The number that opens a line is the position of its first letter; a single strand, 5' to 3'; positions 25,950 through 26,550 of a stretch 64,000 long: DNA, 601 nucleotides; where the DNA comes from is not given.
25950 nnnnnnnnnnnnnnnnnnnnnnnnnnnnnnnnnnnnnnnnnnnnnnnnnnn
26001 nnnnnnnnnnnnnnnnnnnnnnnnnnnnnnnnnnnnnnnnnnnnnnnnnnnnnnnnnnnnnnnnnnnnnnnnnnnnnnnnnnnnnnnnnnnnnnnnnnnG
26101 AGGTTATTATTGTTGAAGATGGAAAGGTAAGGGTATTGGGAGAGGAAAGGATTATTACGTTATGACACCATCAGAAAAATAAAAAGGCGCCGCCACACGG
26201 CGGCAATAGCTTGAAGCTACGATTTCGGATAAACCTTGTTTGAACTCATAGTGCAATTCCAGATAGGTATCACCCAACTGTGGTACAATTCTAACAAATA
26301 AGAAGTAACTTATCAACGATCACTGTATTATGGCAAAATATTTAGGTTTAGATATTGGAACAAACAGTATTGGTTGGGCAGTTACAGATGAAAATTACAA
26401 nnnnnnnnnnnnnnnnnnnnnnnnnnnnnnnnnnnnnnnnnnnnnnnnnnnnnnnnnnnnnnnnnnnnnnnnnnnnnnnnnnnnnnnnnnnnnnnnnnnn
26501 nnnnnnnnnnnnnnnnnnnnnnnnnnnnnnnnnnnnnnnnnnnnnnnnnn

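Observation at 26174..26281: tracrRNA fully delineated from sequence: promoter, bulged anti-repeat, SpCas9-like nexus and intrinsic terminator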

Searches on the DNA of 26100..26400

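Call 7: search_rna_families(source=window, start=26100, end=26400, threshold=evalue, max_evalue=10, show_alignments=3)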
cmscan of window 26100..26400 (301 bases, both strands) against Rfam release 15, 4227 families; matches with E-value up to 10: 4.
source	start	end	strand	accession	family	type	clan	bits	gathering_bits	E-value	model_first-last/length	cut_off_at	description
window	26180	26296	-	RF02348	tracrRNA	Gene; CRISPR;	-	19.3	70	0.73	1-92/92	no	Trans-activating crRNA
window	26173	26251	-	RF00242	ctRNA_pT181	Gene; antisense;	-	18.9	56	5.2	1-94/94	no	ctRNA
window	26234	26276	-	RF01749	pan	Cis-reg;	-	15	36.2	4.6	1-92/92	no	pan motif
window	26120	26205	+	RF02236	asX2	Gene; sRNA;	-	12.8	70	4.7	1-87/87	no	Xanthomonas sRNA asX2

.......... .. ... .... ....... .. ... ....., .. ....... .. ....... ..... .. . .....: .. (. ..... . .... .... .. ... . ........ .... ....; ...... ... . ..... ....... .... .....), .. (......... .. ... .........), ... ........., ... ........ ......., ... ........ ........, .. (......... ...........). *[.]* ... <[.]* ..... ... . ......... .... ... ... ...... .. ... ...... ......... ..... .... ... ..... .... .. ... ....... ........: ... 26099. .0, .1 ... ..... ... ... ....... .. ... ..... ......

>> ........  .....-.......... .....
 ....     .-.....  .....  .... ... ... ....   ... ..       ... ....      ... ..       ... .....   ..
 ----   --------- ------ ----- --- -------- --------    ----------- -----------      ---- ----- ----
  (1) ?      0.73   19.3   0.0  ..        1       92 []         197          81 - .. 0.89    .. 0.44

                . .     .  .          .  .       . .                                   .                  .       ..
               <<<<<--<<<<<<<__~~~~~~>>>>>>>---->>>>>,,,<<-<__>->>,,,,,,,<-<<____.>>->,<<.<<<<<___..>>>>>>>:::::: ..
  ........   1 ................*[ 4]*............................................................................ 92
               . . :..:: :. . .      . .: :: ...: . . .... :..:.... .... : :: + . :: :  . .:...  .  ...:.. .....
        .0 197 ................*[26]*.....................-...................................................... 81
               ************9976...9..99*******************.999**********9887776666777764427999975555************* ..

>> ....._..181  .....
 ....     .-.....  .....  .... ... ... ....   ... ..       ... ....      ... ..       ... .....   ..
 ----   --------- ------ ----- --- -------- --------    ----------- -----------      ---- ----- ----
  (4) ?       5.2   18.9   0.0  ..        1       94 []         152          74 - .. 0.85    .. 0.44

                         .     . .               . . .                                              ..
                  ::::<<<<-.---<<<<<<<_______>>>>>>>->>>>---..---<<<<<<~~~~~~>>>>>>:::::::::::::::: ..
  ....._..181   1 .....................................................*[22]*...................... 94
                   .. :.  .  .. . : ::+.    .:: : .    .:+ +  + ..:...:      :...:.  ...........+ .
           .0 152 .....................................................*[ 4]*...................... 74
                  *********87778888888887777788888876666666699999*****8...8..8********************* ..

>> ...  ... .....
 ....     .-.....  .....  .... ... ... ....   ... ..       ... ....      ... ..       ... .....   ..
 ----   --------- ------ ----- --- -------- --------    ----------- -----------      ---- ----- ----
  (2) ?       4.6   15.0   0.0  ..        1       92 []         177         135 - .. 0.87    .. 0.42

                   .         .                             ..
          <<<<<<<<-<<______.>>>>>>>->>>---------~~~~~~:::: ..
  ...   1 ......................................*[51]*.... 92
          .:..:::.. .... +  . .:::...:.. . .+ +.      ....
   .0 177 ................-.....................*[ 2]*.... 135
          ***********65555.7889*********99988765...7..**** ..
